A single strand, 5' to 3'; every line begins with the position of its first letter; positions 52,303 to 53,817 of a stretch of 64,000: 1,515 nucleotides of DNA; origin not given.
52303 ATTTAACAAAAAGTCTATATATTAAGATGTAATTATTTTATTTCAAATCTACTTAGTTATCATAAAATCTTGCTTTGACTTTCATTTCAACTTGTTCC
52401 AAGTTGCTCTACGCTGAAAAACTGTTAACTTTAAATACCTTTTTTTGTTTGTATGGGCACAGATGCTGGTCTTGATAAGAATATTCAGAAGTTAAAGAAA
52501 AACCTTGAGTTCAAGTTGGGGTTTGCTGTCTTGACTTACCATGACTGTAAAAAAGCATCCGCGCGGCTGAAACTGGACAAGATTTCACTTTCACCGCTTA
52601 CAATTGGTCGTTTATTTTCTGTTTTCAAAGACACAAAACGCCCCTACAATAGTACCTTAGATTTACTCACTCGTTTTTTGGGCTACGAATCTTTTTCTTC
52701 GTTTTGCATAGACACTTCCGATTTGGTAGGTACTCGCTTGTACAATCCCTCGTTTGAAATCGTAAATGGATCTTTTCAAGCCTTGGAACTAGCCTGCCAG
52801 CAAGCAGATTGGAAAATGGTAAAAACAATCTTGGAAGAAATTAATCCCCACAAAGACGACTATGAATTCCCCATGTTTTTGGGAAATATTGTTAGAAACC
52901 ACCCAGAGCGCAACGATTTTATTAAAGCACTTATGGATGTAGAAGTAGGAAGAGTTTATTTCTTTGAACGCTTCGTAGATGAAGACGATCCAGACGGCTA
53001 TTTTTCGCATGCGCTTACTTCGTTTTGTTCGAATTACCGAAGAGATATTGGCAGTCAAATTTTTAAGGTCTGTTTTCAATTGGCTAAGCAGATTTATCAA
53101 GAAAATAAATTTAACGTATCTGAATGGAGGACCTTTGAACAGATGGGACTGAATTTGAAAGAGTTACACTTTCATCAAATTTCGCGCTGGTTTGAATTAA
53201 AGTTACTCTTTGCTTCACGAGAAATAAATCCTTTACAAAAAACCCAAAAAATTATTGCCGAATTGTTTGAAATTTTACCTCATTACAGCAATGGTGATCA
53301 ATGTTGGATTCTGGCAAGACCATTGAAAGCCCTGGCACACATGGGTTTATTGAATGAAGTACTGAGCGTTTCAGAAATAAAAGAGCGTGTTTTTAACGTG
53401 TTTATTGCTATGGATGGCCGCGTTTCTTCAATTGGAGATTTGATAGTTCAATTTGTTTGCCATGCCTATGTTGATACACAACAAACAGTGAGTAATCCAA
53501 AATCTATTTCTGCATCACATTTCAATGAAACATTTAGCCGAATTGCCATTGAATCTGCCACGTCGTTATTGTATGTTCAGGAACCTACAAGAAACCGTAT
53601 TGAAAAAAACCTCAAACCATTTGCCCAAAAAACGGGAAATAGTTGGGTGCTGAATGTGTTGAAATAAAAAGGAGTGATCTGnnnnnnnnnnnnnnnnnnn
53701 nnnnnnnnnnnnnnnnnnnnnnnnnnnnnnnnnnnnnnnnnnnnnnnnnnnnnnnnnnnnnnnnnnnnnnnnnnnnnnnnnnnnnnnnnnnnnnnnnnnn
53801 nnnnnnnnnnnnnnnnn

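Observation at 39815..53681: About 13.9-kb accessory island between two cell-envelope genes, made of degraded and mosaic pieces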

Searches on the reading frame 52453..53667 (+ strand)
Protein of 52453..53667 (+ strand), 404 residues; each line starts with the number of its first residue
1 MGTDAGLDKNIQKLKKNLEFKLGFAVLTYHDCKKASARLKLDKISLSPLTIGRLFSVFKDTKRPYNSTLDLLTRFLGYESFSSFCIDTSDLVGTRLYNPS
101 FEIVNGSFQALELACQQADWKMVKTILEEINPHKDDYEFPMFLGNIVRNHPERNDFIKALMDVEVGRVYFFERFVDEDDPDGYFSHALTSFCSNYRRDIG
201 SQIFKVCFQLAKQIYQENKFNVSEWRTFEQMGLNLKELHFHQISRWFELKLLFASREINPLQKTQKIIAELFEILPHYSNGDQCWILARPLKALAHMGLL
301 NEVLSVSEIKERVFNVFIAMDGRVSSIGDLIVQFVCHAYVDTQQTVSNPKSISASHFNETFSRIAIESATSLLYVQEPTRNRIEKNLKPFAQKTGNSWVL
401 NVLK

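Call 3: search_protein_families(library=pfam, proteins=[window:52453-53667:+], max_evalue=0.01)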
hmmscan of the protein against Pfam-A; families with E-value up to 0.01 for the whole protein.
window:52453-53667:+ (404 aa): 0 families

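Call 6: search_protein_families(library=padloc, proteins=[window:52453-53667:+], max_evalue=0.01)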
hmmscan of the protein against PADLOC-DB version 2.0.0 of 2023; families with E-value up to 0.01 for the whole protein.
window:52453-53667:+ (404 aa): 0 families

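Call 31: find_homologous_proteins(query=window:52453-53667:+)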
Query window:52453-53667:+ (404 aa): 61 proteins with E <= 0.001 among 2973 candidates.
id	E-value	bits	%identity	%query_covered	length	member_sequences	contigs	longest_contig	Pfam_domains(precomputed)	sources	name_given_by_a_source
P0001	1.1e-267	905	98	100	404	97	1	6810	-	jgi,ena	jgi:hypothetical protein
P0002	4.6e-240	815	87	100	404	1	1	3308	-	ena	-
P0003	6.1e-236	801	85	100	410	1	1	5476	-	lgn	-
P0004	2.1e-234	796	85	100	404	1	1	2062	-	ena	-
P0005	3.9e-234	795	85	100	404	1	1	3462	-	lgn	-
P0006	1.7e-224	763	83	98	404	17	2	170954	-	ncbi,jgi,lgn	jgi:hypothetical protein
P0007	7.0e-224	761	82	98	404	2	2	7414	-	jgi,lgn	-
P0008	3.8e-221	752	81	98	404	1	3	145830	-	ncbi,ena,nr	ncbi:MAG: hypothetical protein EBR91_05975 [Flavobacteriia bacterium]|nr:hypothetical protein [Flavo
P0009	5.6e-213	725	81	94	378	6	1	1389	-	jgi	jgi:hypothetical protein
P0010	2.2e-188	644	69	98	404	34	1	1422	-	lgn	-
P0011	8.0e-138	478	51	100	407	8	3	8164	-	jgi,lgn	jgi:hypothetical protein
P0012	2.6e-131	457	52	100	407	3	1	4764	-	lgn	-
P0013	2.9e-116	407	46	100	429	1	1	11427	-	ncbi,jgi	jgi:hypothetical protein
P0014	4.3e-95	337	42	97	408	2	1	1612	-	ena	-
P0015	1.2e-94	336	42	98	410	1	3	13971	-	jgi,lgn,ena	jgi:hypothetical protein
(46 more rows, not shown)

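Call 34: search_solved_structures(query=A2, max_evalue=1)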
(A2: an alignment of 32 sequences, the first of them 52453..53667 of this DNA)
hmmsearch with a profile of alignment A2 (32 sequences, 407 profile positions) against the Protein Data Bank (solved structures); distinct sequences matched with E-value up to 1: 5.
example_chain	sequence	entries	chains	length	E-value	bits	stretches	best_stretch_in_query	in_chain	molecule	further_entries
8y5g_D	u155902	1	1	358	0.55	12.5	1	139-183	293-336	Spermidine/putrescine import ATP-binding protein PotA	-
8y5g_A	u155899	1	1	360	0.55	12.5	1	139-183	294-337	Spermidine/putrescine import ATP-binding protein PotA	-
8y5f_A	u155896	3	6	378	0.6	12.4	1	139-183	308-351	Spermidine/putrescine import ATP-binding protein PotA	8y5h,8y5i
8zx1_A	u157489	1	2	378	0.62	12.3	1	139-183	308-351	Spermidine/putrescine import ATP-binding protein PotA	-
1wgy_A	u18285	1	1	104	0.81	11.9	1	317-399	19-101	Rap guanine nucleotide exchange factor 5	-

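Call 35: search_protein_families(library=ncbifam, proteins=[window:52453-53667:+], max_evalue=0.01)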
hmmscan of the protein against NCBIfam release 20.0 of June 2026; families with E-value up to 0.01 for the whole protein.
window:52453-53667:+ (404 aa): 0 families

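Call 40: predict_structure(alignment_id=A2)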
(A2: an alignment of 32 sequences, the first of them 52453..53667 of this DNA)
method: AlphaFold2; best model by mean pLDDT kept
length: 404 residues; sequences in the alignment: 32
mean_pLDDT: 85.5   pTM: 0.70
mean pLDDT of the five models: 85.5, 85.4, 85.3, 83.4, 82.1
residues with pLDDT >= 90: 201; 70-90: 156; 50-70: 34; < 50: 13
segments of 3 or more residues with pLDDT < 50: 96-103
pLDDT, mean of each block of 10 residues (from residue 1): 61 86 86 93 91 84 83 89 77 48 58 91 88 71 89 93 89 86 92 84 91 90 83 84 94 90 93 92 94 96 93 92 87 92 66 68 93 92 94 93 93
secondary structure, 60 per line:
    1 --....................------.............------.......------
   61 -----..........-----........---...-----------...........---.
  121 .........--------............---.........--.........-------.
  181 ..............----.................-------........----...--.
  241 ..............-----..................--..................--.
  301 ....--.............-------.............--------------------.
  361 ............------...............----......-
elements in order: H3-22 H29-41 H48-54 H66-75 H81-88 H106-116 H120-129 H138-149 H153-161 H164-172 H180-194 H199-215 H223-230 H240-254 H260-277 H280-297 H300-304 H307-319 H327-339 H360-372 H379-393 H398-403

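Call 43: fold_search(model_id=the predicted structure, library=pdb)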
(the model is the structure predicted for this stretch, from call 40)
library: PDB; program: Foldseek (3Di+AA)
matches with E <= 10: 575; with E <= 0.001: 0
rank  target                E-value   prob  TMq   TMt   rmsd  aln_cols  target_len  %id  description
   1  3ceq_B                2.3e-01  0.44  0.17  0.23  16.5       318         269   12  The TPR domain of Human Kinesin Light Chain 2 (hKLC2) (released 2008-08-12)
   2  9gaw_Z                2.9e-01  0.54  0.25  0.23  15.1       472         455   10  High-resolution structure of the Anaphase-promoting complex/cyclosome (APC/C) bound to co-activator Cdh1 (released 2024-08-14)
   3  9b9g_D                3.4e-01  0.41  0.25  0.20  15.3       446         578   12  Structure of the PI4KA complex bound to Calcineurin (released 2024-09-11)
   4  9fqr_Fp               4.3e-01  0.35  0.21  0.20  19.8       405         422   12  96-nm repeat of axonemal doublet microtubules from bovine sperm (released 2025-03-26)
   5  3edt_D                4.5e-01  0.15  0.13  0.17  16.4       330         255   12  Crystal structure of the mutated S328N hKLC2 TPR domain (released 2009-02-10)
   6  5g04_X                4.8e-01  0.44  0.26  0.22  15.5       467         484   11  Structure of the human APC-Cdc20-Hsl1 complex (released 2016-05-25)
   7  5g04_Y                5.0e-01  0.41  0.25  0.22  15.1       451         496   11  Structure of the human APC-Cdc20-Hsl1 complex (released 2016-05-25)
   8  6ejn_A                5.7e-01  0.20  0.15  0.20  15.8       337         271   10  The KLC2 TPR domain bound to the JIP3 leucine zipper domain (released 2018-09-05)
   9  6swu_D                5.9e-01  0.21  0.17  0.20  14.6       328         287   12  Crystal structure of the TPR domain of KLC1 in complex with an engineered high-affinity cargo peptide. (released 2020-09-30)
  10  5fjy_A                6.7e-01  0.18  0.15  0.19  14.9       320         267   12  Crystal structure of mouse kinesin light chain 2 (residues 161-480) (released 2016-02-24)
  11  3edt_B                7.2e-01  0.12  0.12  0.16  16.7       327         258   11  Crystal structure of the mutated S328N hKLC2 TPR domain (released 2009-02-10)
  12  8qah_A                7.5e-01  0.25  0.23  0.22  20.2       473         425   10  X-ray crystal structure of a de novo designed single-chain parallel coiled-coil alpha-helical barrel with 8 inner heli (released 2024-07-03)
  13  4wsl                  7.8e-01  0.54  0.27  0.34  12.8       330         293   10  Crystal structure of designed cPPR-polyC protein (released 2014-12-24)
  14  1ibr_D                8.8e-01  0.21  0.23  0.21  19.1       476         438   12  COMPLEX OF RAN WITH IMPORTIN BETA (released 1999-06-03)
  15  8fbj                  8.8e-01  0.11  0.14  0.17  17.1       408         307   12  Improving the secretion of designed protein assemblies through negative design of cryptic transmembrane domains (released 2023-03-22)
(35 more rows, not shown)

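Call 70: search_protein_representatives(alignment_id=A2)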
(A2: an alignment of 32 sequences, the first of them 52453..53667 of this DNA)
Query: 32 sequences, 407 profile positions. Proteins with E-value up to 0.001 (for the whole library): 2216; up to 1e-10: 452; up to 1e-30: 79. The best 150 are listed.
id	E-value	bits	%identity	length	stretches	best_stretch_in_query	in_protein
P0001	4.0e-169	579.5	-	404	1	7-407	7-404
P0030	2.4e-164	563.7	-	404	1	2-407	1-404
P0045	1.7e-154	531.2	-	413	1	3-403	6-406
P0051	1.1e-133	462.7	-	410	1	6-406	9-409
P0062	1.1e-130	452.9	-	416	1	4-406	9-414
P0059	1.1e-124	433.1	-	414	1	7-406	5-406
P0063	1.5e-122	426.0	-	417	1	3-405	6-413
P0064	1.1e-121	423.3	-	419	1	4-404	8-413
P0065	2.7e-121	421.9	-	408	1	6-406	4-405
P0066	5.1e-121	421.0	-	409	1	6-406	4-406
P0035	8.5e-120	417.0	-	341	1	69-407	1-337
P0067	3.4e-115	401.8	-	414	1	7-407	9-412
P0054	5.9e-114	397.8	-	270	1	141-405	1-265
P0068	1.9e-113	396.1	-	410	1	9-406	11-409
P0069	4.1e-112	391.7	-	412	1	5-406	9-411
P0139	1.4e-28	116.6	-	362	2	11-93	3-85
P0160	7.3e-24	101.0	-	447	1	4-353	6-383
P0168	5.6e-22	94.8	-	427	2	139-304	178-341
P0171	1.0e-21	93.9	-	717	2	5-108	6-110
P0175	4.4e-21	91.9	-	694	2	5-96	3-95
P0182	1.9e-19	86.5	-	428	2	11-96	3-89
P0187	5.6e-19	85.0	-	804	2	120-279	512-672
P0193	1.8e-18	83.3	-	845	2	11-101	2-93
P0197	3.6e-18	82.3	-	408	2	13-94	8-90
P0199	5.2e-18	81.8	-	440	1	11-204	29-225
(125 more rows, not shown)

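Call 72: search_protein_families(library=pfam, proteins=[P0171, P0175, P0187, P0193, P0168, P0139, P0182, P0197, P0160, P0199], max_evalue=0.01)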
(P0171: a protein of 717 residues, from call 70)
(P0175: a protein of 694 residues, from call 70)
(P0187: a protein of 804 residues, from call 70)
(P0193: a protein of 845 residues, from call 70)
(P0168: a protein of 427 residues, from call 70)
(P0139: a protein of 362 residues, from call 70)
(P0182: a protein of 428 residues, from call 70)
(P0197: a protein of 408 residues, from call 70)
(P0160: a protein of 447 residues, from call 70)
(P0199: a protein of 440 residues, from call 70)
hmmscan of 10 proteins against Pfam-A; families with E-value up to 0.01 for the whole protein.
P0171 (717 aa): 4 families
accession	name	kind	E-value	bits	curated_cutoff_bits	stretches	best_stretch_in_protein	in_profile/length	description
PF05729.18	NACHT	-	1.5e-05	25.3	26.7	0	193-252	79-142/167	NACHT domain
PF25199.1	nSTAND_NTPase5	-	6.1e-05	23.3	34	1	134-245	37-139/145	Novel STAND NTPase 5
PF13173.12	AAA_14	-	0.00018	21.9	27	1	138-217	2-84/129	AAA domain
PF25570.1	TPR_DENND3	-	0.001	19.4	27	0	512-583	15-88/115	DENND3-like, TPR repeats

P0175 (694 aa): 1 family
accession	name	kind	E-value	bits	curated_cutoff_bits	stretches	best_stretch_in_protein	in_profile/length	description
PF13401.12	AAA_22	-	0.0025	18.5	27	0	130-169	3-43/130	AAA domain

P0187 (804 aa): 2 families
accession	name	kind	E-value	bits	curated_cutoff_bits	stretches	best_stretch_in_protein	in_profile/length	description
PF24883.2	NPHP3_N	-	0.00043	21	24.8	1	225-275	120-164/164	Nephrocystin 3, N-terminal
PF20720.3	nSTAND3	-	0.0084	16.3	27.2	0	220-290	57-126/155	Novel STAND NTPase 3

P0193 (845 aa): 4 families
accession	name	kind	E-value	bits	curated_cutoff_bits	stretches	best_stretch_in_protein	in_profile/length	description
PF13401.12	AAA_22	-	6.2e-05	23.8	27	1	142-265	6-124/130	AAA domain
PF00004.35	AAA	-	7.5e-05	23.6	21.2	1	146-237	3-73/131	ATPase family associated with various cellular activities (AAA)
PF05729.18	NACHT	-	0.00051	20.4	26.7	1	146-316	5-161/167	NACHT domain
PF24883.2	NPHP3_N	-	0.00088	19.9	24.8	1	207-266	110-164/164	Nephrocystin 3, N-terminal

P0168 (427 aa): 0 families

P0139 (362 aa): 0 families

P0182 (428 aa): 0 families

P0197 (408 aa): 0 families

P0160 (447 aa): 0 families

P0199 (440 aa): 0 families

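Call 73: search_protein_families(library=phrogs, proteins=[window:52453-53667:+], max_evalue=0.001)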
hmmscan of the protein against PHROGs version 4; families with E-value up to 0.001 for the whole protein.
window:52453-53667:+ (404 aa): 0 families
